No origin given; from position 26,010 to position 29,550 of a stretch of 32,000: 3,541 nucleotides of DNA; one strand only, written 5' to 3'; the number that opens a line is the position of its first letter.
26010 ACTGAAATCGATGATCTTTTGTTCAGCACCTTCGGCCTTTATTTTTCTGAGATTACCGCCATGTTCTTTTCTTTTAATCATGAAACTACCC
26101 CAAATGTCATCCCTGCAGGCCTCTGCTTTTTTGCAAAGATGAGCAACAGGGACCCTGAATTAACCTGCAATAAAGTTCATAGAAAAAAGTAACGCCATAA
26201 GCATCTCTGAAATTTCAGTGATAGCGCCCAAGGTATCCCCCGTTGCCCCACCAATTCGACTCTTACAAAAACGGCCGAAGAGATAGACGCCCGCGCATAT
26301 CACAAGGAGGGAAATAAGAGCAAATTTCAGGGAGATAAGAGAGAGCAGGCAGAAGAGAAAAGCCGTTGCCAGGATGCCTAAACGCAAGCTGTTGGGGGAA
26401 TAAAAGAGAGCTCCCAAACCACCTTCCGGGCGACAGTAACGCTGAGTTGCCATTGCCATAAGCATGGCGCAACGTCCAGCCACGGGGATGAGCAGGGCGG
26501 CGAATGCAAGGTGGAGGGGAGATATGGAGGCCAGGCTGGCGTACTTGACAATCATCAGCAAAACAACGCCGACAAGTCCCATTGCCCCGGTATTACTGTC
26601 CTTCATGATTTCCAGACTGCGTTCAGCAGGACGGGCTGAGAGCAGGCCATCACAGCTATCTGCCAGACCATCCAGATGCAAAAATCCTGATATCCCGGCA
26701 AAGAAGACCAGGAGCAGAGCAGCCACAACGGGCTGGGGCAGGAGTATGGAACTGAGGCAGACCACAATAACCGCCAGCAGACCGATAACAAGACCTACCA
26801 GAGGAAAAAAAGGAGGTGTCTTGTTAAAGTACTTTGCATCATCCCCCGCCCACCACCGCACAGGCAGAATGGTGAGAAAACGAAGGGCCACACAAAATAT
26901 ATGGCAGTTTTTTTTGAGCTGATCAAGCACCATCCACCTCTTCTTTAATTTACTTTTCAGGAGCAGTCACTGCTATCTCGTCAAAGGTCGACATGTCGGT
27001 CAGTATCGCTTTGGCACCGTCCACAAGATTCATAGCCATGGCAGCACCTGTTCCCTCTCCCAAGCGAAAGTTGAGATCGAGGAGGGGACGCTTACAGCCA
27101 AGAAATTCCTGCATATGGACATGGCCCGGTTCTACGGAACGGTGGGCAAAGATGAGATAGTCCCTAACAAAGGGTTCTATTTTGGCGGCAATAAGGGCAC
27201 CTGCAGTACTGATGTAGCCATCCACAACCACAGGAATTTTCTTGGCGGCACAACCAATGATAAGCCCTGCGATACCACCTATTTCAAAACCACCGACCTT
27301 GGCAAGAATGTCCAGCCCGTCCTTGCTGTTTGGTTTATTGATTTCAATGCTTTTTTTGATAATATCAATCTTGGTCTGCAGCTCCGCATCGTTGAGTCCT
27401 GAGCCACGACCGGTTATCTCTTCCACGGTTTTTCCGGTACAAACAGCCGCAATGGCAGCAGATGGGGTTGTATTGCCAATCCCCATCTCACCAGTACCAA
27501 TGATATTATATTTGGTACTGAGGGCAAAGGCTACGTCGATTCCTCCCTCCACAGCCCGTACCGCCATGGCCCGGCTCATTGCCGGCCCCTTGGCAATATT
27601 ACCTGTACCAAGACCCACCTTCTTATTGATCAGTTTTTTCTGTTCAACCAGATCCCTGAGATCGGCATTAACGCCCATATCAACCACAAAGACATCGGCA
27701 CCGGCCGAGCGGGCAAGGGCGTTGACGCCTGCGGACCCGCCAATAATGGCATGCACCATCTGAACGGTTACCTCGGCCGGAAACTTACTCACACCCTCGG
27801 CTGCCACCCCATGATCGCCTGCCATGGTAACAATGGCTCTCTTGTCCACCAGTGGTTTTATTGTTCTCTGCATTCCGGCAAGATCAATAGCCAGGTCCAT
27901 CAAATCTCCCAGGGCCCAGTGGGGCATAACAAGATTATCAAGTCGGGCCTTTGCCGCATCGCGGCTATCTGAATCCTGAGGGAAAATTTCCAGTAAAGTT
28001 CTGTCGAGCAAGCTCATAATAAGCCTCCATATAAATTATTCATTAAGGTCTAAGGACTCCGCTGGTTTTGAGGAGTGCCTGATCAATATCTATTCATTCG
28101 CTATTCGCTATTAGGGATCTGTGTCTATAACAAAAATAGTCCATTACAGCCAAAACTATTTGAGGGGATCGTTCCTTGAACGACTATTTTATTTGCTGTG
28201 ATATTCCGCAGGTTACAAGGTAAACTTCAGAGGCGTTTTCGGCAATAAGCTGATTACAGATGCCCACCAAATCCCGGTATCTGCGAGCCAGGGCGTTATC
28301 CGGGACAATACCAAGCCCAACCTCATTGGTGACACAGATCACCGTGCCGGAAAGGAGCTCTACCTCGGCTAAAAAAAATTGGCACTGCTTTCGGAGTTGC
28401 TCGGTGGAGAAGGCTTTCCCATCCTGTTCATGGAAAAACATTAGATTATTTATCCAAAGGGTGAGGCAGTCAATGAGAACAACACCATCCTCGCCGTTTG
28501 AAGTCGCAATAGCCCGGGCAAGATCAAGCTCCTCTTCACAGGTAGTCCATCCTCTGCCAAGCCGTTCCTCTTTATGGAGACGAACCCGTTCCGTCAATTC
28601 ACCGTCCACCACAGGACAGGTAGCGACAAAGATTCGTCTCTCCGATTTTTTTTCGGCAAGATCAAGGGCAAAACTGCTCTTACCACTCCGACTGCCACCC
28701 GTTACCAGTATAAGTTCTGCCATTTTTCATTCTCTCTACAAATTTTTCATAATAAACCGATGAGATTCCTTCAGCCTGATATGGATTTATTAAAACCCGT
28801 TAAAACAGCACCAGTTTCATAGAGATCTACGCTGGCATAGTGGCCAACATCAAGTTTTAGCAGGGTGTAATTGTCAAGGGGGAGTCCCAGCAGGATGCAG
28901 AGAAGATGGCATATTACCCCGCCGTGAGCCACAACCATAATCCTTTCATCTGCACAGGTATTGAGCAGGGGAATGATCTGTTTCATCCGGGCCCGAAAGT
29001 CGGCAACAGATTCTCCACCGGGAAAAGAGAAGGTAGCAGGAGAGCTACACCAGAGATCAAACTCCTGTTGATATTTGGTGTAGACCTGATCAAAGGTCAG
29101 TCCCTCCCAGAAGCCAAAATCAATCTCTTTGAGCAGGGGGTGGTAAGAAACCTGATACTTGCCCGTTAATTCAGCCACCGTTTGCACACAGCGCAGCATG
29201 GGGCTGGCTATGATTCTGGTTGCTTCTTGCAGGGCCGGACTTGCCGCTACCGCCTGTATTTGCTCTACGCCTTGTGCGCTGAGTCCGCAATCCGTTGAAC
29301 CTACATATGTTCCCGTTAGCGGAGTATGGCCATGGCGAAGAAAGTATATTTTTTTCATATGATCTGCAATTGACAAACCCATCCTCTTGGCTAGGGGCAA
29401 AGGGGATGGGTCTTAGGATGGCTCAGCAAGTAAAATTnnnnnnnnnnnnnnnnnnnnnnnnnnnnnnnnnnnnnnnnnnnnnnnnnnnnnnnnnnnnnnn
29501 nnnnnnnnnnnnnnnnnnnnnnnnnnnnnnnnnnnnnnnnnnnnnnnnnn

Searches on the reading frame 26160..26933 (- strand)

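Call 9: search_protein_families(library=pfam, proteins=[window:26160-26933:-], max_evalue=0.001)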
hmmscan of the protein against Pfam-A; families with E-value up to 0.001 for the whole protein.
window:26160-26933:- (257 aa): 1 family
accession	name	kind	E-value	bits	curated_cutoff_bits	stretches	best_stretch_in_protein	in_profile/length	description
PF02654.20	CobS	-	7.8e-54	183.4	23.2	1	16-248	1-207/207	Cobalamin-5-phosphate synthase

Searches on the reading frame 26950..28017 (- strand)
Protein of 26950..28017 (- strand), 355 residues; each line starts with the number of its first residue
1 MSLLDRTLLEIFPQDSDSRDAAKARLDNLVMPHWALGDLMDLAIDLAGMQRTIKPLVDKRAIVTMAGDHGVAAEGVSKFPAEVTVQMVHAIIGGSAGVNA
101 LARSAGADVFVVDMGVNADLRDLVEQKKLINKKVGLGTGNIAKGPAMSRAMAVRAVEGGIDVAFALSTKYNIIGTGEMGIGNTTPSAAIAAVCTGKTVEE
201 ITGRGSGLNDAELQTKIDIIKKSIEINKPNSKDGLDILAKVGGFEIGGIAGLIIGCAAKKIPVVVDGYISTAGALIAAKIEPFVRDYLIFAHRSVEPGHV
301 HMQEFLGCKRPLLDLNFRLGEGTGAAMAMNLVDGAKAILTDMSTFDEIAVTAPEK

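Call 9: search_protein_families(library=pfam, proteins=[window:26950-28017:-], max_evalue=0.001)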
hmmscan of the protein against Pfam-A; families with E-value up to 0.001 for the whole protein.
window:26950-28017:- (355 aa): 1 family
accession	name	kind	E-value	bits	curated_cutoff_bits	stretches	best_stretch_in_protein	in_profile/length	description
PF02277.22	DBI_PRT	-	1.4e-123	412.8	22.6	1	13-350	3-329/329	Phosphoribosyltransferase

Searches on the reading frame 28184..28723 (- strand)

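Call 65: search_protein_families(library=pfam, proteins=[window:28184-28723:-], max_evalue=0.001)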
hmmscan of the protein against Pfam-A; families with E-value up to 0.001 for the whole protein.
window:28184-28723:- (179 aa): 1 family
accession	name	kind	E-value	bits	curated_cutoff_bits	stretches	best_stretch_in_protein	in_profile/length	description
PF02283.22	CobU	-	1.2e-58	197.8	27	1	5-178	1-168/168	Cobinamide kinase / cobinamide phosphate guanyltransferase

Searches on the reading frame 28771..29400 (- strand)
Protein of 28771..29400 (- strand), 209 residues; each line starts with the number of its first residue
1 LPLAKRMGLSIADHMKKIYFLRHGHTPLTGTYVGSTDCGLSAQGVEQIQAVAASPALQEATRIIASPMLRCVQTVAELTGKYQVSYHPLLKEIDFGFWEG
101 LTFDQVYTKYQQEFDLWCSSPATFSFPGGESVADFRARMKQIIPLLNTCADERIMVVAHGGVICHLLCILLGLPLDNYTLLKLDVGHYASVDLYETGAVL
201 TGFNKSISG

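Call 65: search_protein_families(library=pfam, proteins=[window:28771-29400:-], max_evalue=0.001)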
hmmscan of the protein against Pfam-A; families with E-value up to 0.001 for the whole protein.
window:28771-29400:- (209 aa): 1 family
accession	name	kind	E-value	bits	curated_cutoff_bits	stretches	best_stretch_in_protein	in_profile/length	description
PF00300.27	His_Phos_1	-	3.8e-43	147.8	21.7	1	18-204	1-192/194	Histidine phosphatase superfamily (branch 1)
